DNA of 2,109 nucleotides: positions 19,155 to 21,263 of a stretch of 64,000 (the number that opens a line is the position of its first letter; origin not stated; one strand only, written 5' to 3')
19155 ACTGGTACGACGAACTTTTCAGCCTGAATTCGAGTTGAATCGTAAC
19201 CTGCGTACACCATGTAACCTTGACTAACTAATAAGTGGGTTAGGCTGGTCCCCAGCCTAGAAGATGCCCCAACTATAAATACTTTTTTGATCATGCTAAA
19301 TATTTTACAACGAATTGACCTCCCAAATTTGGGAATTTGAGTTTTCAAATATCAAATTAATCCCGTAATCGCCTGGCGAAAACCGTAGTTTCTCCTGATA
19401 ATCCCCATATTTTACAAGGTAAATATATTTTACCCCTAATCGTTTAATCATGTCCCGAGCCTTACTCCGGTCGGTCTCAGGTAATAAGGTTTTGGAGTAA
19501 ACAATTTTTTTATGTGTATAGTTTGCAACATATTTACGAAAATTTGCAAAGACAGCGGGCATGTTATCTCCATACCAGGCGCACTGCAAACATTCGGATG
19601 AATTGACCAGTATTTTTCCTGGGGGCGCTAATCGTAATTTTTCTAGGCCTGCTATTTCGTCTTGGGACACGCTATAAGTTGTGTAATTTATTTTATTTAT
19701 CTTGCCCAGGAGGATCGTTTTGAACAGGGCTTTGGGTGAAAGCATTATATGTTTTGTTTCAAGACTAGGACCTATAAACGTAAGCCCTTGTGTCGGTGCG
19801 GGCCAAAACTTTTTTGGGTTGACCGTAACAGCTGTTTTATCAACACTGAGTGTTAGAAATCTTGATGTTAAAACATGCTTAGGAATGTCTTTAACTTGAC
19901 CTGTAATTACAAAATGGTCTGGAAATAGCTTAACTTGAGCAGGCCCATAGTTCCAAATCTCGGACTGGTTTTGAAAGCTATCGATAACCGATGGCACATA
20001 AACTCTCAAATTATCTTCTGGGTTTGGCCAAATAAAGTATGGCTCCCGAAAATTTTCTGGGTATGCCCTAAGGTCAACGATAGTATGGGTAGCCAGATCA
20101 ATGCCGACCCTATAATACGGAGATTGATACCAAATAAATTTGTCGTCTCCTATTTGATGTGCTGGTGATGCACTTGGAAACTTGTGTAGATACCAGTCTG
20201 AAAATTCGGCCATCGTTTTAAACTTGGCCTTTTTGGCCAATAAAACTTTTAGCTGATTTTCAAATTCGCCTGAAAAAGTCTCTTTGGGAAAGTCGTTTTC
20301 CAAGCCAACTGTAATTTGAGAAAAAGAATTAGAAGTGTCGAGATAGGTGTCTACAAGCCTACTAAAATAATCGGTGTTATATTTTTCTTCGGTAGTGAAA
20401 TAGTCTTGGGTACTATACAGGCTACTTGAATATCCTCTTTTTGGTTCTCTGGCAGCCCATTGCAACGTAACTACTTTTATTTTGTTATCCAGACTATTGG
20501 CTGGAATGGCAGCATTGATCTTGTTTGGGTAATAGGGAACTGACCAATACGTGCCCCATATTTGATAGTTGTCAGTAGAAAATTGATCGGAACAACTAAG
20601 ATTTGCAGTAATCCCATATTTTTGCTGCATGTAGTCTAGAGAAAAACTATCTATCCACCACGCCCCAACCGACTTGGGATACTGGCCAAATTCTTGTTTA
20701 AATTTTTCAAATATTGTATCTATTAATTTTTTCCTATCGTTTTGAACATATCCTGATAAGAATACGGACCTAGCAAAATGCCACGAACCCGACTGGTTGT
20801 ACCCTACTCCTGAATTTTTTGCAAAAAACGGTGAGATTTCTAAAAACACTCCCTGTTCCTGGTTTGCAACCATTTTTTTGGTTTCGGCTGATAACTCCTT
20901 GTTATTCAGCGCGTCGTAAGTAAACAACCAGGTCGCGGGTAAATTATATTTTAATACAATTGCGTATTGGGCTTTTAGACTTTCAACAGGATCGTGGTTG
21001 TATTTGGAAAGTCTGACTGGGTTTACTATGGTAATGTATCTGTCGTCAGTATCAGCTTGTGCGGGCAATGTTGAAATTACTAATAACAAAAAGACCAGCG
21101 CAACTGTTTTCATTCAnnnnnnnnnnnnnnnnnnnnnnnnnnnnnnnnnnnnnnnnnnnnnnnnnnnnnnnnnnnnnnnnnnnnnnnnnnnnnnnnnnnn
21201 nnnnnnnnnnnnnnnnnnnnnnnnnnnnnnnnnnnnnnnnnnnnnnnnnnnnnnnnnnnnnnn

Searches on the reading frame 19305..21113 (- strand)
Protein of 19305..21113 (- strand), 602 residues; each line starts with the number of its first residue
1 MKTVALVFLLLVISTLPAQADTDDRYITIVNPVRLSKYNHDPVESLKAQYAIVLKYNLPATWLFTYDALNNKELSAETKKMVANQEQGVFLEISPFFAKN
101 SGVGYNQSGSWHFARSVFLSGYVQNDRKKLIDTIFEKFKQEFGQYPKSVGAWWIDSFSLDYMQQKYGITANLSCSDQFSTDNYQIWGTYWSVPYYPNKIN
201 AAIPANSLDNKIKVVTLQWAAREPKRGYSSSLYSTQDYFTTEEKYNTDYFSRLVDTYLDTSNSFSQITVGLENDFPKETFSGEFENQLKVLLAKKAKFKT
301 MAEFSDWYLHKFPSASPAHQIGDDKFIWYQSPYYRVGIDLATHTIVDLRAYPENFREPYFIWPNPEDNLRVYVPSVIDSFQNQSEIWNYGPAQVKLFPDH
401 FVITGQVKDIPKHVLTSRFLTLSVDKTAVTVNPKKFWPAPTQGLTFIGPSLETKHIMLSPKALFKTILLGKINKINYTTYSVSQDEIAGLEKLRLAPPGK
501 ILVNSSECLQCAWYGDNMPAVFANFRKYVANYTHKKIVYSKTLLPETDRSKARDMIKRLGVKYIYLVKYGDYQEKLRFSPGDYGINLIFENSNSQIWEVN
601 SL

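Call 13: search_protein_families(library=pfam, proteins=[window:19305-21113:-], max_evalue=0.001)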
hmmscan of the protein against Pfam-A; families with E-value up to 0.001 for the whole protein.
window:19305-21113:- (602 aa): 0 families

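Call 39: search_protein_families(library=pfam, proteins=[window:19305-21113:-], max_evalue=0.1)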
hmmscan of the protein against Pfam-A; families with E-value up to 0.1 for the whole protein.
window:19305-21113:- (602 aa): 0 families

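Call 40: search_protein_families(library=ncbifam, proteins=[window:19305-21113:-], max_evalue=0.01)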
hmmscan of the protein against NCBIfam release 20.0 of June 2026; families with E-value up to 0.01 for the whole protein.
window:19305-21113:- (602 aa): 0 families

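Call 42: find_homologous_proteins(query=window:19305-21113:-, max_evalue=0.001)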
Query window:19305-21113:- (602 aa): 624 proteins with E <= 0.001 among 8000 candidates; the best 120 are listed.
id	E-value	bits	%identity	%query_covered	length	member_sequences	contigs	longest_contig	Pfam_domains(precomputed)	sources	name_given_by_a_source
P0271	0.0e+0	1391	100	100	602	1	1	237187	-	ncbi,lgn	-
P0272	3.7e-204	698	52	100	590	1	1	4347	-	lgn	-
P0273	7.3e-201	687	53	100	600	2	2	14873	PF12979.14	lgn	-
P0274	1.2e-196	673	50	100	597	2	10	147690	-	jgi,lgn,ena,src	-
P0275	1.2e-196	673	51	99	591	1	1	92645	-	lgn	-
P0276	1.6e-190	653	50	99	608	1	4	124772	-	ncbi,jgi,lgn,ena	-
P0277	3.2e-190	652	48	99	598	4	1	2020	-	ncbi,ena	ncbi:MAG: hypothetical protein AAB697_01525 [Patescibacteria group bacterium]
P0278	3.4e-190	652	50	99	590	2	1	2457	-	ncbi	-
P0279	5.6e-189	648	50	95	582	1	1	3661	-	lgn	-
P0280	8.1e-189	647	50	95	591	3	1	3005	-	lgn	-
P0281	1.3e-188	647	50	96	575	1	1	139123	-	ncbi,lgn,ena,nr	ncbi:MAG: hypothetical protein G01um101416_96 [Microgenomates group bacterium Gr01-1014_16]|nr:MAG: 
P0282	1.3e-188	647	50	99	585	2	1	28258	-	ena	-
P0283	1.5e-188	646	50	99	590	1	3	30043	-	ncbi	-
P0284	1.8e-188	646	50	99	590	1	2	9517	-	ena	-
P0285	9.6e-188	644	49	99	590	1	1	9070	-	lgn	-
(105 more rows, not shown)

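Call 45: search_solved_structures(query=A2, max_evalue=10, show_alignments=1)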
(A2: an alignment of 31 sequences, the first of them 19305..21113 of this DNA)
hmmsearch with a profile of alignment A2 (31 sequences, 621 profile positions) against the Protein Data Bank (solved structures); distinct sequences matched with E-value up to 10: 5.
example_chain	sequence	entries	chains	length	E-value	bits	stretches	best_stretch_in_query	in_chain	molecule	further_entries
3lm3_A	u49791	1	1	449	3.1e-06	29.3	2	149-224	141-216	uncharacterized protein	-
3trt_A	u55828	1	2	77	0.026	16.3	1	295-354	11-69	Vimentin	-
3klt_A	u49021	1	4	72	0.051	15.3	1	298-348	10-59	Vimentin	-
8rve_0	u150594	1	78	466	0.13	14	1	293-379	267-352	Vimentin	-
4mj7_A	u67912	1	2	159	0.14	13.8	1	420-517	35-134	rRNA-processing protein UTP23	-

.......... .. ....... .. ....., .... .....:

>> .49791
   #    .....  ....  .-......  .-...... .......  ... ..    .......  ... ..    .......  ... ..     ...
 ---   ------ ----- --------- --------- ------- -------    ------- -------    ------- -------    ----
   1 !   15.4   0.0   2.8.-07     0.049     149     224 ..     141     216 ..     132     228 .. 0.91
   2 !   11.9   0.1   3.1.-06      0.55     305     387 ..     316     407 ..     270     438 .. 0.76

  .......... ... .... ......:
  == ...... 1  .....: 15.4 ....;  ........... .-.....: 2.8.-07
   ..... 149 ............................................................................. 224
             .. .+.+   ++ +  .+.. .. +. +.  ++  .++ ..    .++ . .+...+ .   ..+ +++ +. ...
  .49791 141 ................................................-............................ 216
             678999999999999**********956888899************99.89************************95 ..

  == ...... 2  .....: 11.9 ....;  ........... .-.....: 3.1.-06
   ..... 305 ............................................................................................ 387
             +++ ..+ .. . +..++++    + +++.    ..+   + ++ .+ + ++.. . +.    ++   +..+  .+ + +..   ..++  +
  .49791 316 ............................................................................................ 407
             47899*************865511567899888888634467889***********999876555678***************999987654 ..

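Call 51: predict_structure(alignment_id=A2)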
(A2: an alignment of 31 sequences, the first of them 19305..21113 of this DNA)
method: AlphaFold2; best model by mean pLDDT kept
length: 602 residues; sequences in the alignment: 31
mean_pLDDT: 89.8   pTM: 0.89
mean pLDDT of the five models: 89.8, 89.8, 88.5, 88.2, 85.3
residues with pLDDT >= 90: 414; 70-90: 160; 50-70: 19; < 50: 9
segments of 3 or more residues with pLDDT < 50: 14-22
pLDDT, mean of each block of 10 residues (from residue 1): 65 45 82 79 87 93 95 91 95 95 88 84 96 98 97 94 98 80 77 91 94 95 90 88 89 92 91 73 88 95 97 94 92 95 95 90 85 88 90 95 90 93 93 92 93 92 92 92 93 93 93 91 95 96 90 93 94 91 91 92 59
secondary structure, 60 per line:
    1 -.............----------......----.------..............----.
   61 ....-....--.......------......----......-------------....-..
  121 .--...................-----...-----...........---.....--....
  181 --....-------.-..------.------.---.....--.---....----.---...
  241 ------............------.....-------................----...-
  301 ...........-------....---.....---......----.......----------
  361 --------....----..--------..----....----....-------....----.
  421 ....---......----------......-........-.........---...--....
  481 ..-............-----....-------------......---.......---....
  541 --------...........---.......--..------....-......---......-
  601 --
elements in order: H2-14 E25-30 H42-55 E60-64 H66-69 H72-78 E85-90 H95-100 H114-117 H124-142 E148-150 H156-166 E170-174 E177-180 E183-186 E215-219 H226-229 H247-258 E265-269 H277-292 E297-299 H301-311 E319-322 E326-330 E334-339 E344-350 E369-372 E393-396 E401-404 H412-415 E420-424 E428-433 E444-449 H451-458 H460-468 E477-482 H484-495 E501-504 H520-523 H527-533 E537-540 H549-559 E563-569 H580-583 E585-590 E594-599
